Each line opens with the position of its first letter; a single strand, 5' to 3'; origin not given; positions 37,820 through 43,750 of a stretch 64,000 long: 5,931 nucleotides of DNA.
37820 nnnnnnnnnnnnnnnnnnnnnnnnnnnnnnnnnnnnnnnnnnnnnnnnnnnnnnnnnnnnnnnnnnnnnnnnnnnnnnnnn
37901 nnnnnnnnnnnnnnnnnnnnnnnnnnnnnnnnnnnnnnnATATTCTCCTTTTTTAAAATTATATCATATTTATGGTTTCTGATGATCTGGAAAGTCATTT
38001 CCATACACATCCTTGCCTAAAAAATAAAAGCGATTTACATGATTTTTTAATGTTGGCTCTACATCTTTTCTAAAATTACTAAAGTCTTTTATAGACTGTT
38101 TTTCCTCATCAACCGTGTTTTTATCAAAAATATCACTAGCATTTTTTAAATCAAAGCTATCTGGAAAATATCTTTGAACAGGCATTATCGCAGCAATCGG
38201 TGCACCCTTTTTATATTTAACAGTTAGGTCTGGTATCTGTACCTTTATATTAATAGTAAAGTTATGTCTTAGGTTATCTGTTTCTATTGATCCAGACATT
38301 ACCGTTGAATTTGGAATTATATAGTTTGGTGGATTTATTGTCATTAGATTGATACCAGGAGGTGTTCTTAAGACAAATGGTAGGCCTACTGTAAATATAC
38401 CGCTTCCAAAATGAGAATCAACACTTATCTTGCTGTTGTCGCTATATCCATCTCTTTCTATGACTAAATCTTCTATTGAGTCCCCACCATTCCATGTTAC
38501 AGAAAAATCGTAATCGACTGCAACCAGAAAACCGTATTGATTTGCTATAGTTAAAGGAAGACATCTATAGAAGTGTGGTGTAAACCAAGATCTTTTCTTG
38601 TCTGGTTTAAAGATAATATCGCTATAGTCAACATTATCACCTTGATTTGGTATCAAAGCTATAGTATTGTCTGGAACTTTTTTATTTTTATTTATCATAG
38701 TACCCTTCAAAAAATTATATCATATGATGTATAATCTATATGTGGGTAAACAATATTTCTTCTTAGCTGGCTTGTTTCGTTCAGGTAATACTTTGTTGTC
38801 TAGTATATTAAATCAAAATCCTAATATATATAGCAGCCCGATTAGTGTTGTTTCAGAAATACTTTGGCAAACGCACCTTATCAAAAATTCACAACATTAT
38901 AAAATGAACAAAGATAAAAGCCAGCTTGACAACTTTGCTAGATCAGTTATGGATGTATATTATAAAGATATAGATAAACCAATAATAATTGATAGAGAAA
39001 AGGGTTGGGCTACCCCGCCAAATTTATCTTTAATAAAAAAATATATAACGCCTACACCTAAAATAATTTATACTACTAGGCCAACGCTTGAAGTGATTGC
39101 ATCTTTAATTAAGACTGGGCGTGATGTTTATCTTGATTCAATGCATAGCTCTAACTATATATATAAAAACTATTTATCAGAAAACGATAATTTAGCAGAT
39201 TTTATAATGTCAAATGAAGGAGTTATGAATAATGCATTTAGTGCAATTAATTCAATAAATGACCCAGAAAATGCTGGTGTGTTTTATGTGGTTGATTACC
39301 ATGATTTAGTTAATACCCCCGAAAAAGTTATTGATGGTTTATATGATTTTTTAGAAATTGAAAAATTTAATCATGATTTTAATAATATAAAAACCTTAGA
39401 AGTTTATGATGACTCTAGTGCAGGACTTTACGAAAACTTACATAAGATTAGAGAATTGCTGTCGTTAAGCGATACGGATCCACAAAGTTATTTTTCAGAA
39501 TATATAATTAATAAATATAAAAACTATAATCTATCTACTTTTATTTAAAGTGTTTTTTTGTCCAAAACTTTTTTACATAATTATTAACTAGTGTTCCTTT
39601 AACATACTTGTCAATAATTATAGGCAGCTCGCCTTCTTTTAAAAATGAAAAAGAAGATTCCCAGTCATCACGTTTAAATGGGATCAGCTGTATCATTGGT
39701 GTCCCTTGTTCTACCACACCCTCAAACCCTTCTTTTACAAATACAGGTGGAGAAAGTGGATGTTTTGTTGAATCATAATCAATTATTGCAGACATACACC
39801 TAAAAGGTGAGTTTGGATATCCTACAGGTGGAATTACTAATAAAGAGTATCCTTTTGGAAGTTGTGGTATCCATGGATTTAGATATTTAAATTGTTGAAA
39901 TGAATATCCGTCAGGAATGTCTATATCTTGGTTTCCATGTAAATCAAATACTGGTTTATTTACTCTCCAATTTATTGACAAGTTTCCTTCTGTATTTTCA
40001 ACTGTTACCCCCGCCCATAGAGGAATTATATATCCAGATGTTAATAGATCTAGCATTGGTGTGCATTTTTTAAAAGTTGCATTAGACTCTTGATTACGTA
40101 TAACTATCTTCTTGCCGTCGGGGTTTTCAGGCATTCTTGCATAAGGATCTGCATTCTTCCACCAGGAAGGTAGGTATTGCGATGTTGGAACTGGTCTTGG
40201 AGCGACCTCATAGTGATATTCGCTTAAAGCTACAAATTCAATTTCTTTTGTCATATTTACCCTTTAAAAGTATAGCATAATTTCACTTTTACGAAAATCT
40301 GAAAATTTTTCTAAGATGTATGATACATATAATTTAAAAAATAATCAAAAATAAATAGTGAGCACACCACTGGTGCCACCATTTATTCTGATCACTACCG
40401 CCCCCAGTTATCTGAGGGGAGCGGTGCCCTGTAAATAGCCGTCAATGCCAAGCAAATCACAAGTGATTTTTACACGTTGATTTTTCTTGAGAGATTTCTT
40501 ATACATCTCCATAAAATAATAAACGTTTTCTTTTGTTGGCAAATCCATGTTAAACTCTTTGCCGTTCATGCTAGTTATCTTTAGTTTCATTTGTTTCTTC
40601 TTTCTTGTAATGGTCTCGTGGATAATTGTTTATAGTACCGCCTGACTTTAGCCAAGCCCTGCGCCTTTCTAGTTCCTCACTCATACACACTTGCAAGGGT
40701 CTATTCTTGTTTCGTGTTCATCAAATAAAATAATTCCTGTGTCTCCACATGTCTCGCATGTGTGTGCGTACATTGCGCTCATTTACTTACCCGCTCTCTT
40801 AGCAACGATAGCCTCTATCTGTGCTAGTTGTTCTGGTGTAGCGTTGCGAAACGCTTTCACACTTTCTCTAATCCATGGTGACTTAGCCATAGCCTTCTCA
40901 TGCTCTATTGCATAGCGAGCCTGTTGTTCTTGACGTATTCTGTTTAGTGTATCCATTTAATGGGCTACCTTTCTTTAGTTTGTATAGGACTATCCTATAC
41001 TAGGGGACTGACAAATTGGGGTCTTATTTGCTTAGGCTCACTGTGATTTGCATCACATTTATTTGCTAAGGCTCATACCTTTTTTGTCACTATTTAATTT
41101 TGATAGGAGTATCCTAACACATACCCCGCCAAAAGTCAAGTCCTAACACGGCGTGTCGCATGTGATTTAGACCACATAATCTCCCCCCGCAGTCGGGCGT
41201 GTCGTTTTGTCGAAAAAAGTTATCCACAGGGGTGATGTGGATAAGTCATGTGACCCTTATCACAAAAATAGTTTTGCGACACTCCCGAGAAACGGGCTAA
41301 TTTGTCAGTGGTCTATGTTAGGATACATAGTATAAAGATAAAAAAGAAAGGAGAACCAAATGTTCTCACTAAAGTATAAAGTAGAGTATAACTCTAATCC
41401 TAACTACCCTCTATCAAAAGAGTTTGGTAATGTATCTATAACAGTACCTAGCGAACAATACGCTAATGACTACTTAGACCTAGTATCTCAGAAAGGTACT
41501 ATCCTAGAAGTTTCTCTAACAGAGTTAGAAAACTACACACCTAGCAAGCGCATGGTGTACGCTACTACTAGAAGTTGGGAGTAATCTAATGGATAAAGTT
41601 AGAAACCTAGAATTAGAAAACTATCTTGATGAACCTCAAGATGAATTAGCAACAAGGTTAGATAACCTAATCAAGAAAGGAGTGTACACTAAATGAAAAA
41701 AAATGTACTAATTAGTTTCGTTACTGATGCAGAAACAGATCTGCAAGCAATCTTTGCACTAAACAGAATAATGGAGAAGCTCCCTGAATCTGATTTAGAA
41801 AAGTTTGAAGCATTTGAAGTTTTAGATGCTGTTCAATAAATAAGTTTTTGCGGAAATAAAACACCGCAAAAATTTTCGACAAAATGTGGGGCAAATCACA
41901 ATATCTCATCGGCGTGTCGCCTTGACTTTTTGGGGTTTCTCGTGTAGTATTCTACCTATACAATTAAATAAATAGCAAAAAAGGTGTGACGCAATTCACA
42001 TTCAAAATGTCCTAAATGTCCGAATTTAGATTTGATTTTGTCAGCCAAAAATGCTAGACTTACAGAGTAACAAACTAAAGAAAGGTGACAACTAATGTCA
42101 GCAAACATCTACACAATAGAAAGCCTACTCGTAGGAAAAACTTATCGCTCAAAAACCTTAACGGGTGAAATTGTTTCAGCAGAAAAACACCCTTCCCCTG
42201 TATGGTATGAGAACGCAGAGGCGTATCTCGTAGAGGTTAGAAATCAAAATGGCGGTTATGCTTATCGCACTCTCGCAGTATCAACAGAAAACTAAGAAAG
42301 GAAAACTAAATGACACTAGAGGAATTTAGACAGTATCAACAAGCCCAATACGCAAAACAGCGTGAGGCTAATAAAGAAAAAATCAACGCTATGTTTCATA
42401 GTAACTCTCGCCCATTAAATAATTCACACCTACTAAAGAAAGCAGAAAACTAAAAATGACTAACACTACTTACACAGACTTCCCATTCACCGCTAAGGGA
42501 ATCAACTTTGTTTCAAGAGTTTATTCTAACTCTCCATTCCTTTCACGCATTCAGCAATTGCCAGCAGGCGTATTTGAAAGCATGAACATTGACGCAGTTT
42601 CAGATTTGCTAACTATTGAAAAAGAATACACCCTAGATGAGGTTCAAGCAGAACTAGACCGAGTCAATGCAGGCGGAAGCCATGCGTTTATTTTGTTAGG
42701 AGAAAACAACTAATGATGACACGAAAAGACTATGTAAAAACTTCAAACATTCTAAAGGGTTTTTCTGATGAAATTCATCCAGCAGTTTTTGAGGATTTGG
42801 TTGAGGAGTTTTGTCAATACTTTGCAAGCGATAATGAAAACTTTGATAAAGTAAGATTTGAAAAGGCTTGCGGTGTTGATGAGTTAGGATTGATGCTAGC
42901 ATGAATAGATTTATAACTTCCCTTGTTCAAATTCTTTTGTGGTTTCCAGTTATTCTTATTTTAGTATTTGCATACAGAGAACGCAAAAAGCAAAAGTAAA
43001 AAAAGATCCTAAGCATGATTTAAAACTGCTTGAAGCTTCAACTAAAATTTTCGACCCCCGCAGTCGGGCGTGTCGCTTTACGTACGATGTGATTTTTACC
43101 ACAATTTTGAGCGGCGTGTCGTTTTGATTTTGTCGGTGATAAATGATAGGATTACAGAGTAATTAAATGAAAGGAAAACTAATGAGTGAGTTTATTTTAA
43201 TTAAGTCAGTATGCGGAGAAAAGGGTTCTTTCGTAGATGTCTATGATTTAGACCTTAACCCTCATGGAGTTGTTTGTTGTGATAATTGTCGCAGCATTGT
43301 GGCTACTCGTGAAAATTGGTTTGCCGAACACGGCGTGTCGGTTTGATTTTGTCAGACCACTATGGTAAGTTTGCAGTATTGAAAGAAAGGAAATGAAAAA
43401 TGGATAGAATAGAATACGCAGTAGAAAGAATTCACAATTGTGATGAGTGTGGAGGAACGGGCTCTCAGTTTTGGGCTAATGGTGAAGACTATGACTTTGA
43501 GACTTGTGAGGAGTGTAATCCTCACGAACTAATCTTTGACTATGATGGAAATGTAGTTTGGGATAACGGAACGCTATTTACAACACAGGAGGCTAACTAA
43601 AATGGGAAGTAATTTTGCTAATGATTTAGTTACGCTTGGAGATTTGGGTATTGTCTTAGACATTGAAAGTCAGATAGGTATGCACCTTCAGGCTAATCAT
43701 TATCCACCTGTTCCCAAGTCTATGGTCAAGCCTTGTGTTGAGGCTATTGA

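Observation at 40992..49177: Early promoters carry CRP-type boxes in helical phase with the -35 element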

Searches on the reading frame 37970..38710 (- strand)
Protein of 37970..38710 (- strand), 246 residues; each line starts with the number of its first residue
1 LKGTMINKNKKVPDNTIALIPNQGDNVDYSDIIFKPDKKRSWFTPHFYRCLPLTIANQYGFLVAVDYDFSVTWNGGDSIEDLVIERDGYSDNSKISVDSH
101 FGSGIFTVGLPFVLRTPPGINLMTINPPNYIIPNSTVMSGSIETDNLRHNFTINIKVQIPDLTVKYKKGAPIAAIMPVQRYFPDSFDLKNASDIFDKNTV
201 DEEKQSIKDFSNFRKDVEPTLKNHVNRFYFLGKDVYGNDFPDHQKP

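Call 40: search_protein_families(library=pfam, max_evalue=0.01, proteins=[window:37970-38710:-])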
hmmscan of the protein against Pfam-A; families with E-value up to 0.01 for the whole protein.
window:37970-38710:- (246 aa): 1 family
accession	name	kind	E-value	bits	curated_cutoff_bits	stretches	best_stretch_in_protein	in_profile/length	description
PF19541.4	DUF6065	-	2.6e-38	132.3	26.6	1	37-244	17-230/236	Family of unknown function (DUF6065)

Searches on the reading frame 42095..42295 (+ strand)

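Call 40: search_protein_families(library=pfam, max_evalue=0.01, proteins=[window:42095-42295:+])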
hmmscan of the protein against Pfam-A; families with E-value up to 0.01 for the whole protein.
window:42095-42295:+ (66 aa): 1 family
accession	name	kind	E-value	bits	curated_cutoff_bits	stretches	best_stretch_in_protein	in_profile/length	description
PF12992.12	DUF3876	-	0.0088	16.5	27.2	1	18-53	9-44/92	Domain of unknown function, B. Theta Gene description (DUF3876)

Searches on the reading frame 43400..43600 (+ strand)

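Call 41: search_protein_families(library=pfam, max_evalue=0.01, proteins=[window:43400-43600:+])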
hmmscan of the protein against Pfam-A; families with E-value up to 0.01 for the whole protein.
window:43400-43600:+ (66 aa): 1 family
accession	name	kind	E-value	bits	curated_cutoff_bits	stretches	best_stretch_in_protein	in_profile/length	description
PF23733.2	GRXCR1-2_C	-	0.0031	17.8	26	1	14-44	12-40/47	GRXCR1/2, C-terminal domain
